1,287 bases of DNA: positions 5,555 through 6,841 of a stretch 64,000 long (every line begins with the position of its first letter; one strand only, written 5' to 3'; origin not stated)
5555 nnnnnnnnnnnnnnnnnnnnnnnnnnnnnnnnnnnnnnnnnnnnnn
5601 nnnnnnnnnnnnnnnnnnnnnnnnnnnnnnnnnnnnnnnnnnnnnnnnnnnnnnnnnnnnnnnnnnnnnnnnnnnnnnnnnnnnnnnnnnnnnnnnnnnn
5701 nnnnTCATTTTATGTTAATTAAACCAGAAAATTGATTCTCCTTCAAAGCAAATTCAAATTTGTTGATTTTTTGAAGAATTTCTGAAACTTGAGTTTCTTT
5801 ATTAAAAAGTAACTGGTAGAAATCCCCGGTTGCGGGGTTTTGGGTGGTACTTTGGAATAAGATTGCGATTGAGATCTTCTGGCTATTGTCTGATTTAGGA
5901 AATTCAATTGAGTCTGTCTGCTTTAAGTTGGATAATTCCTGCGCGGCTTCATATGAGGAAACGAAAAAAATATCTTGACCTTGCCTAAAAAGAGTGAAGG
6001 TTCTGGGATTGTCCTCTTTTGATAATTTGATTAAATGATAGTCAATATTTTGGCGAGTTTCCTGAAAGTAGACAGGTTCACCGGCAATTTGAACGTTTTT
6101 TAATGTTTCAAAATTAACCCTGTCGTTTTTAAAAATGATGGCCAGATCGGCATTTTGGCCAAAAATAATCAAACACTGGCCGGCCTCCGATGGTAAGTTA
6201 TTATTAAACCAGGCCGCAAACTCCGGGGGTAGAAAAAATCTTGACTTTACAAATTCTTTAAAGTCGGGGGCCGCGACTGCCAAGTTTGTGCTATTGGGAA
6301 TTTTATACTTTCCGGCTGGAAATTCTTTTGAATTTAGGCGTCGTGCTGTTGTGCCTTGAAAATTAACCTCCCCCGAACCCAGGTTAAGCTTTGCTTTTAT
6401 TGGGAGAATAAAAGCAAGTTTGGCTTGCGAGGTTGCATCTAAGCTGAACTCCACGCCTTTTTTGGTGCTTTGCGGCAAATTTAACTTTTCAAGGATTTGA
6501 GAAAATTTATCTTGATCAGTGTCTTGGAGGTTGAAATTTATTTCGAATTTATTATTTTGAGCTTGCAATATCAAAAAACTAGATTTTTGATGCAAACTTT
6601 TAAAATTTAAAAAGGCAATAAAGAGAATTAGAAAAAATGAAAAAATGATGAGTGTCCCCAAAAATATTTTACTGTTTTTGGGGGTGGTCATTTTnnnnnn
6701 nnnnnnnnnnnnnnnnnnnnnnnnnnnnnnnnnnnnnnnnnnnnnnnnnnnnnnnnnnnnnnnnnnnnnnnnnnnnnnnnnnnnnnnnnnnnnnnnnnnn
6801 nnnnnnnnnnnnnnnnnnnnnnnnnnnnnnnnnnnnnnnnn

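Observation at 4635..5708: Stand-alone Lon AAA+ module lacking both the N-terminal substrate domain and the S16 protease domain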

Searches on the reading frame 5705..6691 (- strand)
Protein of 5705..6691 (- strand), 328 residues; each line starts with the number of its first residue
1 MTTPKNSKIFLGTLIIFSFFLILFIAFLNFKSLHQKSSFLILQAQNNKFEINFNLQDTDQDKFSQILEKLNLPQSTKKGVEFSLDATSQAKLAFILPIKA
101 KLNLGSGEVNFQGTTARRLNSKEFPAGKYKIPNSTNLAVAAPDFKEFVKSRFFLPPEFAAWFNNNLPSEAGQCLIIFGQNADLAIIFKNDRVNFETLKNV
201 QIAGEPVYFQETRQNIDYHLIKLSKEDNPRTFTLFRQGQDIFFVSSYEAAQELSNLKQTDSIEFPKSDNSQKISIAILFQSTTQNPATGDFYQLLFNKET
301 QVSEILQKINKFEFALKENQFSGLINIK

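Call 3: search_protein_families(library=pfam, proteins=[window:5705-6691:-], max_evalue=0.01)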
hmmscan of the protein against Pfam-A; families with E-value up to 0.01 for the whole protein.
window:5705-6691:- (328 aa): 0 families

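Call 4: search_protein_families(library=ncbifam, proteins=[window:5705-6691:-], max_evalue=0.01)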
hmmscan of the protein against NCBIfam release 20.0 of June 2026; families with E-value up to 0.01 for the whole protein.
window:5705-6691:- (328 aa): 0 families
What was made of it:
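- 5705..6691 (-): UP328: N-terminally membrane-anchored hypothetical protein, overlapping LonAAA by ATGA. An insertion seen in Curtissbacteria plus one Daviesbacteria locus. No Pfam or NCBIfam hit (calls 3, 4).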

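Call 13: find_homologous_proteins(query=window:5705-6691:-, max_evalue=0.001)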
Query window:5705-6691:- (328 aa): 6 proteins with E <= 0.001 among 1496 candidates.
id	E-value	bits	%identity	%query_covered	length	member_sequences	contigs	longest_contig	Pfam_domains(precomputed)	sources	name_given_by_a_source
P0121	6.5e-207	704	100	100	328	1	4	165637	-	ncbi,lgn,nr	ncbi:hypothetical protein HYU92_00695 [Candidatus Curtissbacteria bacterium]|nr:hypothetical protein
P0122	8.1e-103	362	56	96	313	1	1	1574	-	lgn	-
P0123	1.0e-76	276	45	98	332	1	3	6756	-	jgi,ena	-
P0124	8.9e-64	234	43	98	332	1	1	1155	-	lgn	-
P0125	1.1e-58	217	40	89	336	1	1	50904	-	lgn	-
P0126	3.9e-46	176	37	86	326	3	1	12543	-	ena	-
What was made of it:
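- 5705..6691 (-): Only 6 database relatives at 37-56% identity (call 13).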

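Call 35: predict_structure(alignment_id=A2)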
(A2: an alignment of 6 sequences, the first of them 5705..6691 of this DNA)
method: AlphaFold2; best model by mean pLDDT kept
length: 328 residues; sequences in the alignment: 6
mean_pLDDT: 81.0   pTM: 0.76
mean pLDDT of the five models: 81.0, 78.2, 66.1, 65.1, 59.7
residues with pLDDT >= 90: 89; 70-90: 179; 50-70: 43; < 50: 17
segments of 3 or more residues with pLDDT < 50: 1-4, 30-35, 86-91
pLDDT, mean of each block of 10 residues (from residue 1): 51 77 69 66 79 89 90 87 55 69 90 78 76 91 83 85 83 88 88 84 77 93 70 91 93 87 72 87 86 79 85 88 91
secondary structure, 60 per line:
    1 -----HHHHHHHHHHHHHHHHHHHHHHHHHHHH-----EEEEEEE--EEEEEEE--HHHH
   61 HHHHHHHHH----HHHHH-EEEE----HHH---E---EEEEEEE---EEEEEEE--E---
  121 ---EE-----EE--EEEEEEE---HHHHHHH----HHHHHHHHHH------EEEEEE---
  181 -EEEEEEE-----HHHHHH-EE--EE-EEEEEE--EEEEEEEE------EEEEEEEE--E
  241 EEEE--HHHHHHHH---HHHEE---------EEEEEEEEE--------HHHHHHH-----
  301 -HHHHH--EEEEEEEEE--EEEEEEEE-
elements in order: H6-33 E39-45 E48-54 H57-69 H74-78 E80-83 E98-104 E108-114 E135-141 H145-151 H156-165 E172-177 E182-188 H194-199 E208-213 E216-223 E230-237 E240-244 H247-254 E272-280 H289-295 H302-306 E309-317 E320-327
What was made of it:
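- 5705..6691 (-): Model has TM helix 6-33 plus an alpha/beta domain, pLDDT 81 (call 35).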

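Call 46: fold_search(model_id=the predicted structure, library=pdb)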
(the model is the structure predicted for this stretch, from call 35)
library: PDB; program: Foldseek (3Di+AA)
matches with E <= 10: 1237; with E <= 0.001: 0
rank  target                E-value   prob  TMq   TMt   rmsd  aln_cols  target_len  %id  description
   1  3k8i                  2.1e-03  0.99  0.31  0.38   8.2       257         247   10  Structure of crystal form IV of TP0453 (released 2010-10-27)
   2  3k8g_A                2.4e-03  1.00  0.34  0.42   6.6       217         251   10  Structure of crystal form I of TP0453 (released 2010-10-27)
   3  3a1j_A                2.4e-03  0.16  0.12  0.13  18.3       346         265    9  Crystal structure of the human Rad9-Hus1-Rad1 complex (released 2009-06-02)
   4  8wu8_A                4.1e-03  0.16  0.11  0.14  18.1       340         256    8  Crystal structure of the human RAD9-RAD1(F64A/M256A/F266A)-HUS1-RHINO(88-99) complex (released 2024-02-14)
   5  6j8y_A                8.0e-03  0.13  0.12  0.14  18.2       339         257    9  Crystal structure of the human RAD9-HUS1-RAD1-RHINO complex (released 2019-12-04)
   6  7z6h_A                8.0e-03  0.11  0.10  0.12  17.8       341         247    8  Structure of DNA-bound human RAD17-RFC clamp loader and 9-1-1 checkpoint clamp (released 2022-05-04)
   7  3ppt                  2.4e-02  0.20  0.10  0.20  19.7       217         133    6  REP1-NXSQ fatty acid transporter (released 2011-12-21)
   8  4lkt_B                2.8e-02  0.16  0.09  0.18  20.2       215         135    5  Crystal Structure of Human Epidermal Fatty Acid Binding Protein (FABP5) in Complex with Linoleic Acid (released 2014-03-26)
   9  8u1s_A                3.1e-02  0.16  0.15  0.15  19.4       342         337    5  A mechanistic understanding of protective influenza B neuraminidase mAbs at the airway interface (released 2024-03-27)
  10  7fwf                  3.1e-02  0.15  0.10  0.20  21.0       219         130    4  Crystal Structure of human FABP4 binding site mutated to that of FABP5 in complex with 5-cyclohexyl-6-(2,2,2-trifluoroet (released 2023-06-14)
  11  7fzq_A                3.1e-02  0.11  0.10  0.18  19.6       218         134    6  Crystal Structure of human FABP3 in complex with myristate (released 2023-06-14)
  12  8gnn_A                3.1e-02  0.10  0.12  0.15  19.4       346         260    8  Crystal structure of the human RAD9-RAD1-HUS1-RAD17 complex (released 2023-03-08)
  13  3p6c                  3.3e-02  0.12  0.09  0.18  20.9       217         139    6  Human adipocyte lipid-binding protein FABP4 in complex with citric acid (released 2011-04-13)
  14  5z4g_B                3.3e-02  0.12  0.10  0.18  16.1       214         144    9  Crystal structure of secretory abundant heat soluble protein 4 from Ramazzottius varieornatus (released 2018-04-11)
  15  4rth_A                3.5e-02  0.35  0.15  0.26  14.2       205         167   10  The crystal structure of PsbP from Zea mays (released 2015-03-11)
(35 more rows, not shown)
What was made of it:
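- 5705..6691 (-): Weak fold match to T. pallidum lipoprotein TP0453 (call 46).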

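Call 68: search_protein_families(library=padloc, proteins=[window:5705-6691:-], max_evalue=0.001)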
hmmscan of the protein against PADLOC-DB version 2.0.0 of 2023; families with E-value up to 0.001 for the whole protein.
window:5705-6691:- (328 aa): 0 families
